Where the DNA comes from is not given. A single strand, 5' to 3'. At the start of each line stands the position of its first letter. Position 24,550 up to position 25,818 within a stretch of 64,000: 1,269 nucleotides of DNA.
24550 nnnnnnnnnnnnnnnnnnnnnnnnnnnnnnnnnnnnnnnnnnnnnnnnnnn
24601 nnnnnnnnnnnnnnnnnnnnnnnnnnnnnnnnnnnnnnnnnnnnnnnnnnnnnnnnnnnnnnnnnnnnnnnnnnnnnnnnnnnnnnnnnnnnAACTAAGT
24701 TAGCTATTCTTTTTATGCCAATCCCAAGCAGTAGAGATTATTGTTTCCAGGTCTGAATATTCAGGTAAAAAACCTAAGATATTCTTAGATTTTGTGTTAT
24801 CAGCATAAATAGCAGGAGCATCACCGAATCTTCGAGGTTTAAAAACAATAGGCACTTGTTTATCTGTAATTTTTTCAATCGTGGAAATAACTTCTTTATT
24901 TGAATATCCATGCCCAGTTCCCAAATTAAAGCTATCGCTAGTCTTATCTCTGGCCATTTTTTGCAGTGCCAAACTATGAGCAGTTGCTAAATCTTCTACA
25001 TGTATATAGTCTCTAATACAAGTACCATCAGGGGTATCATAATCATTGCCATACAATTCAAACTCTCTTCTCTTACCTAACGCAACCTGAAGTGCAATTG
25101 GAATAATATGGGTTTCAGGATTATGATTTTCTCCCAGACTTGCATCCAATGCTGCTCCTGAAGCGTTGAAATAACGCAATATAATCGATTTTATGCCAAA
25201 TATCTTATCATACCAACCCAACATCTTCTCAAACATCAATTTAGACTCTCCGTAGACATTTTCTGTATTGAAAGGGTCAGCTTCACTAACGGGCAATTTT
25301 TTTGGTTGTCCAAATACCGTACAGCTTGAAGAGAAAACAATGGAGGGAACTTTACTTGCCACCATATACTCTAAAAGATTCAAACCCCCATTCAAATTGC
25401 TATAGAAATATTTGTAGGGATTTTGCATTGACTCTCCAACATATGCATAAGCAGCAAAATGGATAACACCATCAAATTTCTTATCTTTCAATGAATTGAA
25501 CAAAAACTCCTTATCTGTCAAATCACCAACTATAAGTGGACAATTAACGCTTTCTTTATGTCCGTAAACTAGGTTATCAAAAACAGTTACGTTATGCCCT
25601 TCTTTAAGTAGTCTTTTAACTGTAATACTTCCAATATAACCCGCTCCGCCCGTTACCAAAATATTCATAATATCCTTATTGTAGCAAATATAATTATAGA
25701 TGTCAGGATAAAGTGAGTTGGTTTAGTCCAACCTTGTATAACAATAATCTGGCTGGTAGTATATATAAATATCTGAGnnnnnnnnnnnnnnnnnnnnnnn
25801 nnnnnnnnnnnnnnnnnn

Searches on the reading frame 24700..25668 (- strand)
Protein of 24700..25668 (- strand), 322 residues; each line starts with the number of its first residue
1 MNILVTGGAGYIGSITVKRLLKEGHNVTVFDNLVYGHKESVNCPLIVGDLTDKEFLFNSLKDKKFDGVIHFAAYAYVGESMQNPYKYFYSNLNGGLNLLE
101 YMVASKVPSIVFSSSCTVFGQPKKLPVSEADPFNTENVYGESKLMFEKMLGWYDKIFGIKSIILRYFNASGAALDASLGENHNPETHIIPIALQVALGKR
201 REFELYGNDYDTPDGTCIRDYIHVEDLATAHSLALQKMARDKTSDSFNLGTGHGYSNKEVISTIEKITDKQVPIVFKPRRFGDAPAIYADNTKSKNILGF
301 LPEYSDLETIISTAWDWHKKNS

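Call 7: find_encoding_contigs(protein=window:24700-25668:-, flank=10000, max_places=6)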
Protein window:24700-25668:- (322 aa): no gene with exactly this product is on record in the collection.

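Call 8: search_protein_families(library=pfam, proteins=[window:24700-25668:-])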
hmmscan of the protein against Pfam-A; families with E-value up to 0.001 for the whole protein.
window:24700-25668:- (322 aa): 8 families
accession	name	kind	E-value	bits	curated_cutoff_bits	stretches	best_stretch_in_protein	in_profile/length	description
PF01370.27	Epimerase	-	3.6e-57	194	20.9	1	3-250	1-240/240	NAD dependent epimerase/dehydratase family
PF16363.11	GDP_Man_Dehyd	-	7.4e-49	167.4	27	1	4-305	1-324/332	GDP-mannose 4,6 dehydratase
PF01073.25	3Beta_HSD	-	4.4e-18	65.7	22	1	4-149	1-156/280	3-beta hydroxysteroid dehydrogenase/isomerase family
PF04321.23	RmlD_sub_bind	-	2.5e-13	50.2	27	1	1-150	1-136/287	RmlD substrate binding domain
PF02719.21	Polysacc_synt_2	-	2.8e-11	43.6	20.2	1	3-168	1-170/293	Polysaccharide biosynthesis protein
PF07993.18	NAD_binding_4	-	2.4e-05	24.1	20.1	0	47-171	67-209/258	Male sterility protein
PF13460.12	NAD_binding_10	-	0.00014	22.2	27.2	1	7-128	1-112/184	NAD(P)H-binding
PF05368.20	NmrA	-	0.00019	21.6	27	0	2-114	4-106/298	NmrA-like family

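Call 9: find_related_loci(query=window:24700-25668:-, collection=genome_contigs, flank=10000)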
Query window:24700-25668:- (322 aa) in genome_contigs; peptide patterns used: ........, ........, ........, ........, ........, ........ (x = any residue, [..] = any of these).
196 stretches matched a pattern; 167 encode a relative of the query (tblastn E <= 1e-3); the best 80 are kept; 80 distinct loci.
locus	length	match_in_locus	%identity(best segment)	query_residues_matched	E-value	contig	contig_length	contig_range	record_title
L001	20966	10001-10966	89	1-322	0e+0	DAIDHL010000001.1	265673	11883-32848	MAG TPA_asm: Candidatus Levyibacteriota bacterium isolate clean344 NODE_1_length_265673_cov_5.589056, whole genome shotg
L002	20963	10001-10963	66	1-322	4e-145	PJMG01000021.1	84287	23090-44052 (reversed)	MAG: Candidatus Levyibacteriota bacterium isolate Amazon_FNV_2010_10_8_1 contig_75_12646742_length_84287_multi_4_in_0_ou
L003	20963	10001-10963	64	1-322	2e-139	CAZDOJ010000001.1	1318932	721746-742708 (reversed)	MAG TPA_asm: uncultured Gammaproteobacteria bacterium isolate SRP292972_co3_93 genome assembly, contig: NODE_1_length_13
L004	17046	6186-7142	65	1-319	4e-138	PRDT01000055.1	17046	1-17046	MAG: Candidatus Levyibacteriota bacterium isolate Amazon FNV 2010 10 14 contig_35_59503855_length_17046_multi_5_in_0_out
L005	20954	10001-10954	63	3-321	6e-137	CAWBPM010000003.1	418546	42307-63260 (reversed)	MAG: Candidatus Levybacteria bacterium isolate MFD01476.bin.1.72 genome assembly, contig: contig_44256, whole genome sho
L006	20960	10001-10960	64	1-321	2e-133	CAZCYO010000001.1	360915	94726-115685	MAG TPA_asm: uncultured Gammaproteobacteria bacterium isolate SRP278252_co1_715 genome assembly, contig: NODE_11_length_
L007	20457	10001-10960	55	1-319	2e-115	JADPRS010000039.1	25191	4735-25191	Lutibacter sp. B2 NODE_155_length_25191_cov_18.815086, whole genome shotgun sequence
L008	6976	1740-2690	50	1-321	4e-110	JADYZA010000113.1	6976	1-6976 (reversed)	MAG: Verrucomicrobia bacterium isolate SJ551 c_000000744000, whole genome shotgun sequence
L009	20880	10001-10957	53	1-318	6e-110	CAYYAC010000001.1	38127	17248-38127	MAG TPA_asm: uncultured Gammaproteobacteria bacterium isolate SRP200132_co2_12 genome assembly, contig: NODE_835_length_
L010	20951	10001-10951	52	1-321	2e-109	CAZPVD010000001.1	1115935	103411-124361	MAG TPA_asm: uncultured Verrucomicrobiota bacterium isolate binchicken_co185_72 genome assembly, contig: NODE_1_length_1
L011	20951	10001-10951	52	1-321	5e-109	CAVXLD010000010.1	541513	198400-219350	MAG: uncultured Verrucomicrobiae bacterium isolate MFD00731.bin.1.199 genome assembly, contig: contig_35124, whole genom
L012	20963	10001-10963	52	1-320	2e-108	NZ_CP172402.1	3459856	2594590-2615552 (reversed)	Haloimpatiens lingqiaonensis strain KCTC 15321 chromosome, complete genome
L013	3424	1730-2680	52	1-321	5e-110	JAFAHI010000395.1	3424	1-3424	MAG: Verrucomicrobiota bacterium isolate CP_BE_BS_17 BE_BS_k147_9203608, whole genome shotgun sequence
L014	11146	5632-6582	52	1-321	4e-108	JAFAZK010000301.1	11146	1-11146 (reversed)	MAG: Verrucomicrobiota bacterium isolate CP_BM_RX_R9_3 BM_RX_R9_k147_3755072, whole genome shotgun sequence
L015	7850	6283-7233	50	1-321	8e-108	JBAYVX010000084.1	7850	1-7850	MAG: Kiritimatiellales bacterium isolate SO_2016_LW3_7 scaffold14300_LW162_2016, whole genome shotgun sequence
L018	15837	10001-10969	53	1-322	3e-107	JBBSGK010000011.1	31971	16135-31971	MAG: Candidatus Levyibacteriota bacterium isolate LS2_sbin.37 LS2_sbin.37_K_479913_L_31971_cov_12.0000, whole genome sho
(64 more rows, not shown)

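Call 51: search_protein_families(library=pfam, proteins=[L005:6071-7786:+, L005:14349-15572:+, L018:8734-9903:-, L005:3374-4906:+, L002:3863-5095:+], max_evalue=0.01)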
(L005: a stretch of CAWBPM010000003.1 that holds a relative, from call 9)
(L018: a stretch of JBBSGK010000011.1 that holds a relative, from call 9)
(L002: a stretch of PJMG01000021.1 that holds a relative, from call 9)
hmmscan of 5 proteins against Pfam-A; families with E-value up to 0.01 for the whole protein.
L005:6071-7786:+ (571 aa): 4 families
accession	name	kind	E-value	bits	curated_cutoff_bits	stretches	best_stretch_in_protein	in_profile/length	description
PF02156.21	Glyco_hydro_26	-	1.4e-10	41.4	20.2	1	134-242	128-232/311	Glycosyl hydrolase family 26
PF00404.24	Dockerin_1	-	1.6e-05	25.5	22.9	1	507-564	1-55/57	Dockerin type I domain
PF18962.6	Por_Secre_tail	-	0.0008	20.1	27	1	426-484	18-72/75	Secretion system C-terminal sorting domain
PF13860.13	FlgD_ig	-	0.0019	18.6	27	1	418-479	13-76/79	FlgD Ig-like domain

L005:14349-15572:+ (407 aa): 5 families
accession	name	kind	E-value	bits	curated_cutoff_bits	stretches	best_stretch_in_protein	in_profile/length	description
PF01041.23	DegT_DnrJ_EryC1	-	5.5e-80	269.7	19.8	1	22-394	4-354/360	DegT/DnrJ/EryC1/StrS aminotransferase family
PF01053.26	Cys_Met_Meta_PP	-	4.4e-06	25.9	27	1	44-218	54-226/381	Cys/Met metabolism PLP-dependent enzyme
PF01212.27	Beta_elim_lyase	-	0.00028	20.7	27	1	43-132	33-123/288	Beta-eliminating lyase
PF00155.27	Aminotran_1_2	-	0.00067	19.4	19.7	1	44-161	44-183/361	Aminotransferase class I and II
PF06338.17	ComK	-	0.0044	17.2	22.3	1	151-185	34-68/152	ComK protein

L018:8734-9903:- (389 aa): 2 families
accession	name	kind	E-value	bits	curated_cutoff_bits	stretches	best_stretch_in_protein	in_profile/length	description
PF18911.6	PKD_4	-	4.9e-08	33.4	27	1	247-343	1-84/85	PKD domain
PF00801.26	PKD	-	1.3e-05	25.6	23.5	1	263-338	12-76/80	PKD domain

L005:3374-4906:+ (510 aa): 2 families
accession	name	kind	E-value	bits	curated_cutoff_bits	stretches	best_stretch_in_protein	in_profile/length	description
PF01609.27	DDE_Tnp_1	-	3.7e-11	43.6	23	1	199-438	21-192/200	Transposase DDE domain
PF19064.5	DUF5760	-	0.0019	18.8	27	0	33-70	3-40/86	Family of unknown function (DUF5760)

L002:3863-5095:+ (410 aa): 5 families
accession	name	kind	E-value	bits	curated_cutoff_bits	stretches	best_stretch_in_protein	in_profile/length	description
PF01041.23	DegT_DnrJ_EryC1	-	5e-81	273.1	19.8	1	20-393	4-354/360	DegT/DnrJ/EryC1/StrS aminotransferase family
PF01212.27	Beta_elim_lyase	-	4.3e-07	30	27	1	40-169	32-176/288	Beta-eliminating lyase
PF00155.27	Aminotran_1_2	-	5.9e-05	22.9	19.7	1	42-161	44-185/361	Aminotransferase class I and II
PF01053.26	Cys_Met_Meta_PP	-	0.00023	20.3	27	1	42-185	54-195/381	Cys/Met metabolism PLP-dependent enzyme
PF00266.25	Aminotran_5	-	0.0035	16.8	21.5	0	40-167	43-181/371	Aminotransferase class-V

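Call 64: search_protein_families(library=pfam, proteins=[L018:713-1300:-, L018:1933-2616:+, L018:2613-3479:+, L018:5692-6147:+, L018:6144-7874:+, L018:1343-1831:+, L018:3507-4769:+, L002:5098-6432:-, L002:7546-8322:-, L005:8229-9893:-], max_evalue=0.00001)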
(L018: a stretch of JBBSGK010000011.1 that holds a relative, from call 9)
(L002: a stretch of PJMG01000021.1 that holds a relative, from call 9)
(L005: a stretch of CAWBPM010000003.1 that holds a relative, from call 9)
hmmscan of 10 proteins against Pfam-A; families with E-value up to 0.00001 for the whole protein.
L018:713-1300:- (195 aa): 1 family
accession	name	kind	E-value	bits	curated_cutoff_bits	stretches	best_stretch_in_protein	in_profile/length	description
PF01300.24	Sua5_yciO_yrdC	-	2.4e-51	174.2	25.1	1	11-187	2-178/178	Telomere recombination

L018:1933-2616:+ (227 aa): 3 families
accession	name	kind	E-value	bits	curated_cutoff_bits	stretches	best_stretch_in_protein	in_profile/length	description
PF00005.33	ABC_tran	-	7.6e-37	127.4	25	1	18-165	1-136/137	ABC transporter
PF13304.12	AAA_21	-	1.2e-07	32.5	27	0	124-200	221-303/304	AAA domain, putative AbiEii toxin, Type IV TA system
PF02463.25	SMC_N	-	3.9e-07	30.1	40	1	29-203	25-205/220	RecF/RecN/SMC N terminal domain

L018:2613-3479:+ (288 aa): 2 families
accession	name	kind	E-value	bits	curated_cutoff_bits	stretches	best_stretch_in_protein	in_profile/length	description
PF18075.7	FtsX_ECD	-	5.6e-18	65.8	23.5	1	54-145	2-96/96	FtsX extracellular domain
PF02687.27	FtsX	-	4.2e-10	40.2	25.5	1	168-287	2-116/120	FtsX-like permease C-terminal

L018:5692-6147:+ (151 aa): 1 family
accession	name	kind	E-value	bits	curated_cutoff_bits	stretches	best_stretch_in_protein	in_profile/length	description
PF02367.23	TsaE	-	4.9e-34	117.5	26.6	1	7-143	2-123/128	Threonylcarbamoyl adenosine biosynthesis protein TsaE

L018:6144-7874:+ (576 aa): 4 families
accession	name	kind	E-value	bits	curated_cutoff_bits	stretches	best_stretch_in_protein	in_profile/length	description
PF00009.33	GTP_EFTU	-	4.3e-52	176.9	26.5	1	7-182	3-187/188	Elongation factor Tu GTP binding domain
PF06421.17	LepA_C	-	1.5e-33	115.6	29.7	1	468-573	1-106/107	GTP-binding protein LepA C-terminus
PF00679.30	EFG_C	-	6e-18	65.1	27.9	1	380-465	2-87/89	Elongation factor G C-terminus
PF03144.31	GTP_EFTU_D2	-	2.9e-08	34.5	30.3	1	206-275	1-72/73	Elongation factor Tu domain 2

L018:1343-1831:+ (162 aa): 0 families

L018:3507-4769:+ (420 aa): 1 family
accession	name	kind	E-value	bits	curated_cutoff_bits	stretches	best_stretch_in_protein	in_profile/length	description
PF13529.12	Peptidase_C39_2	-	1.3e-06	29.5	24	0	272-393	5-142/143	Peptidase_C39 like family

L002:5098-6432:- (444 aa): 5 families
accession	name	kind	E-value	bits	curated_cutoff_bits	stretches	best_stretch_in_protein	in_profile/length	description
PF03721.20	UDPG_MGDP_dh_N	-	5.9e-56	189.4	27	1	1-184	1-183/187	UDP-glucose/GDP-mannose dehydrogenase family, NAD binding domain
PF03720.21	UDPG_MGDP_dh_C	-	1.2e-30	106.3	30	1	330-428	1-103/103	UDP-glucose/GDP-mannose dehydrogenase family, UDP binding domain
PF00984.24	UDPG_MGDP_dh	-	1.1e-26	93.2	25.4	1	202-307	1-93/94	UDP-glucose/GDP-mannose dehydrogenase family, central domain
PF01210.29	NAD_Gly3P_dh_N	-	1.5e-06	28.7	23.1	0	2-111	1-105/158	NAD-dependent glycerol-3-phosphate dehydrogenase N-terminus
PF03807.23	F420_oxidored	-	9.5e-06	26.6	21.6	0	2-90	1-73/94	NADP oxidoreductase coenzyme F420-dependent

L002:7546-8322:- (258 aa): 1 family
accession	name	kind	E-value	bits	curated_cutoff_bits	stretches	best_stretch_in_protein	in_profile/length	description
PF00483.29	NTP_transferase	-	6.8e-22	78.7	21.2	1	2-249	1-237/245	Nucleotidyl transferase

L005:8229-9893:- (554 aa): 2 families
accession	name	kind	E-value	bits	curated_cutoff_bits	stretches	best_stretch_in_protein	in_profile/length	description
PF01270.23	Glyco_hydro_8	-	3.5e-45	155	24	1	201-518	22-319/341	Glycosyl hydrolases family 8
PF01169.24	GDT1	-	1.8e-37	127.9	27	2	106-179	2-75/75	Divalent cation/proton antiporter GDT1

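Call 65: find_related_loci(query=L018:6144-7874:+, collection=metagenome_contigs, flank=10000)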
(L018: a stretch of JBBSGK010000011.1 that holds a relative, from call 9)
Query L018:6144-7874:+ (576 aa) in metagenome_contigs; peptide patterns used: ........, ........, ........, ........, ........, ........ (x = any residue, [..] = any of these).
600 stretches matched a pattern (row limit reached: there are more); 542 encode a relative of the query (tblastn E <= 1e-3); the best 80 are kept; 80 distinct loci.
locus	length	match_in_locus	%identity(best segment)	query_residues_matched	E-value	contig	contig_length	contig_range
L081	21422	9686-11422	78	1-575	0e+0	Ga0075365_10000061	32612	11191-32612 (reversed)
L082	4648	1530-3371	74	1-576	0e+0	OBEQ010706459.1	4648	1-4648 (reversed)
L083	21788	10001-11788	70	1-575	0e+0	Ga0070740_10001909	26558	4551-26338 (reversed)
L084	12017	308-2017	66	4-573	0e+0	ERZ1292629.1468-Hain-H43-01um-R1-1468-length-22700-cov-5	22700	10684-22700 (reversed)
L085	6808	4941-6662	65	7-573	0e+0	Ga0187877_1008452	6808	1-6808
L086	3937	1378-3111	64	3-574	0e+0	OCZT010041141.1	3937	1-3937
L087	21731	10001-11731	64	7-575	0e+0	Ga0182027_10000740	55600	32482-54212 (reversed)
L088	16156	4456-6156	64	7-573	0e+0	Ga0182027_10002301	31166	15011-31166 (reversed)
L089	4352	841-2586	63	7-575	0e+0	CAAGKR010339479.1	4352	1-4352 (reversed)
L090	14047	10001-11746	63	7-575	0e+0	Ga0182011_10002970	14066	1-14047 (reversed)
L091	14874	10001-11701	64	7-573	0e+0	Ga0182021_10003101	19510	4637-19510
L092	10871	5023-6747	62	1-573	0e+0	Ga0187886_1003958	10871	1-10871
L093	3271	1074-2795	63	4-575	0e+0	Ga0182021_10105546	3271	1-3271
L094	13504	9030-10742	61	4-574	0e+0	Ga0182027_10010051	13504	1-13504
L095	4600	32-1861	57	4-573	0e+0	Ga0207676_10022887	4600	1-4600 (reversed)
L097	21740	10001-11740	76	1-576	0e+0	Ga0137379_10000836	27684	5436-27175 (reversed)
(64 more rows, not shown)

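Call 76: search_protein_families(library=pfam, proteins=[L081:6306-6728:+, L081:18343-19578:+, L081:13429-15072:+, L081:2336-6199:+, L081:6738-7214:+, L083:7450-7884:+, L085:2291-2851:-, L097:5926-8046:-], max_evalue=0.00001)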
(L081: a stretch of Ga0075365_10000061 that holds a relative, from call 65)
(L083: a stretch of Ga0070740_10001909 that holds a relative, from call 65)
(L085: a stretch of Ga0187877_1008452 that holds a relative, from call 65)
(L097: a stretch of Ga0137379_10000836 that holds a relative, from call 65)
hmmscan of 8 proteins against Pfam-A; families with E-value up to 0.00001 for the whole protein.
L081:6306-6728:+ (140 aa): 1 family
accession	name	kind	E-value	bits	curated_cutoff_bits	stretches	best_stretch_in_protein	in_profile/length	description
PF00164.32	Ribosom_S12_S23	-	4e-31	107.4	22.3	1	38-135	9-108/110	Ribosomal protein S12/S23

L081:18343-19578:+ (411 aa): 2 families
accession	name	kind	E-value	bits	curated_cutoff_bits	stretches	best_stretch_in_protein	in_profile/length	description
PF00587.30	tRNA-synt_2b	-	3.4e-34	118.9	29.3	1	209-384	7-179/179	tRNA synthetase class II core domain (G, H, P, S and T)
PF02403.27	Seryl_tRNA_N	-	2.9e-16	60.1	28.2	1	1-93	1-106/108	Seryl-tRNA synthetase N-terminal domain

L081:13429-15072:+ (547 aa): 1 family
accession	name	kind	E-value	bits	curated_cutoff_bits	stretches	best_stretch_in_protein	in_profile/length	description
PF00118.29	Cpn60_TCP1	-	4.8e-71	240.4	34.3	1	22-523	1-488/490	TCP-1/cpn60 chaperonin family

L081:2336-6199:+ (1287 aa): 4 families
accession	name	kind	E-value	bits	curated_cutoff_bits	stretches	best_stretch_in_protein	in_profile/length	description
PF04997.17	RNA_pol_Rpb1_1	-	2.5e-73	247.6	39.7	1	16-432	3-312/312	RNA polymerase Rpb1, domain 1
PF04998.22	RNA_pol_Rpb1_5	-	6.2e-51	173.8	28.5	1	836-1191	1-261/267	RNA polymerase Rpb1, domain 5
PF00623.25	RNA_pol_Rpb1_2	-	3.8e-38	131.8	25.3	2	491-575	81-165/166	RNA polymerase Rpb1, domain 2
PF04983.23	RNA_pol_Rpb1_3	-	2.3e-17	63.8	28.9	1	579-727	1-161/162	RNA polymerase Rpb1, domain 3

L081:6738-7214:+ (158 aa): 1 family
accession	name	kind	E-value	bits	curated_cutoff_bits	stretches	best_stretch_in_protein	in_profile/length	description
PF00177.27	Ribosomal_S7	-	1.6e-52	177.5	24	1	2-151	2-148/148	Ribosomal protein S7p/S5e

L083:7450-7884:+ (144 aa): 1 family
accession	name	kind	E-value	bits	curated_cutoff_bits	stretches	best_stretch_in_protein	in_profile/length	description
PF00164.32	Ribosom_S12_S23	-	2.4e-31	108.1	22.3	1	39-129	10-104/110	Ribosomal protein S12/S23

L085:2291-2851:- (186 aa): 1 family
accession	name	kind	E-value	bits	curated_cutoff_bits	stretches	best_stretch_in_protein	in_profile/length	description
PF05137.18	PilN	-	5.9e-06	26.7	22.8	0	101-162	2-63/78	Fimbrial assembly protein (PilN)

L097:5926-8046:- (706 aa): 3 families
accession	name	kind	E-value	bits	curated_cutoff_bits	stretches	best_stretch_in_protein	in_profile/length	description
PF01580.24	FtsK_SpoIIIE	-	2e-65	220.8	24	1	342-529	2-221/221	FtsK/SpoIIIE family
PF17854.6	FtsK_alpha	-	2.5e-25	89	22.9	1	235-334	2-101/101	FtsK alpha domain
PF09397.16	FtsK_gamma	-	3.7e-24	84.6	30.6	1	634-693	3-62/63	Ftsk gamma domain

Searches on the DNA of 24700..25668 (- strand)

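Call 47: search_rna_families(sources=[L001, L002, L003, L004, L005, L006, L017], threshold=gathering)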
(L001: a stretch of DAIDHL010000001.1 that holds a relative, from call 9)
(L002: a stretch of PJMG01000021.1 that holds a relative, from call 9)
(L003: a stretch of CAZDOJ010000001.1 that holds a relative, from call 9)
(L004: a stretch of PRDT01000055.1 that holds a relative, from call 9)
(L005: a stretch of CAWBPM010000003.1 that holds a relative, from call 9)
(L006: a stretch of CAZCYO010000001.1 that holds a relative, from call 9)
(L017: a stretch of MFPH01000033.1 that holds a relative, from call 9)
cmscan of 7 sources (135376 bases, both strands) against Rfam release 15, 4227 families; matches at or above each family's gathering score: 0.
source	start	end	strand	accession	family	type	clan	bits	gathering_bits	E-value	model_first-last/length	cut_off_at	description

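Call 48: search_rna_families(sources=[L018, L036, L039, L028, L063, L080, L048], threshold=gathering)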
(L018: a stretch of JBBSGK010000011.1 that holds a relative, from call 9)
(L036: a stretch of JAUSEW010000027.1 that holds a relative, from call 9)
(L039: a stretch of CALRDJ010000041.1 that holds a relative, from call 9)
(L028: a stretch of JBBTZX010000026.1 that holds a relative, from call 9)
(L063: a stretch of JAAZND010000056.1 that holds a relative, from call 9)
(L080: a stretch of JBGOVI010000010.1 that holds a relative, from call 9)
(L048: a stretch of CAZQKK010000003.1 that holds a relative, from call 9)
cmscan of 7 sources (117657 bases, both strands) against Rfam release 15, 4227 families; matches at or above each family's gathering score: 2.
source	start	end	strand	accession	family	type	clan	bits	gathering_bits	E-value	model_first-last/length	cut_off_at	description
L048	2720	3072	-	RF00010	RNaseP_bact_a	Gene; ribozyme;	CL00002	178.7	100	8.7e-56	1-367/367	no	Bacterial RNase P class A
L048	4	75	-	RF00005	tRNA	Gene; tRNA;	CL00001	62.3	29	7.4e-11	1-71/71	no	tRNA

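Call 70: search_rna_families(sources=[L081, L083, L087, L088, L090, L091, L096], threshold=gathering)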
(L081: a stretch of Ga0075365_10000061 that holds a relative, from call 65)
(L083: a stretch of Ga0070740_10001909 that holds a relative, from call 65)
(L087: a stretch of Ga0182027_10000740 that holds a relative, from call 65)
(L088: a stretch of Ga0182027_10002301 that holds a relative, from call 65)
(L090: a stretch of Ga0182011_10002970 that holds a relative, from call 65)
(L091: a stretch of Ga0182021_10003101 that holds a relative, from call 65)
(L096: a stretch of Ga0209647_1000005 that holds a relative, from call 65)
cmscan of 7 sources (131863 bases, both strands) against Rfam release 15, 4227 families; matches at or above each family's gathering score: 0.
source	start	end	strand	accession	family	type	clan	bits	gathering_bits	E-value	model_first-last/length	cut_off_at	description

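Call 71: search_rna_families(sources=[L097, L084, L092, L094, L085, L082, L086, L089, L093, L095], threshold=gathering)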
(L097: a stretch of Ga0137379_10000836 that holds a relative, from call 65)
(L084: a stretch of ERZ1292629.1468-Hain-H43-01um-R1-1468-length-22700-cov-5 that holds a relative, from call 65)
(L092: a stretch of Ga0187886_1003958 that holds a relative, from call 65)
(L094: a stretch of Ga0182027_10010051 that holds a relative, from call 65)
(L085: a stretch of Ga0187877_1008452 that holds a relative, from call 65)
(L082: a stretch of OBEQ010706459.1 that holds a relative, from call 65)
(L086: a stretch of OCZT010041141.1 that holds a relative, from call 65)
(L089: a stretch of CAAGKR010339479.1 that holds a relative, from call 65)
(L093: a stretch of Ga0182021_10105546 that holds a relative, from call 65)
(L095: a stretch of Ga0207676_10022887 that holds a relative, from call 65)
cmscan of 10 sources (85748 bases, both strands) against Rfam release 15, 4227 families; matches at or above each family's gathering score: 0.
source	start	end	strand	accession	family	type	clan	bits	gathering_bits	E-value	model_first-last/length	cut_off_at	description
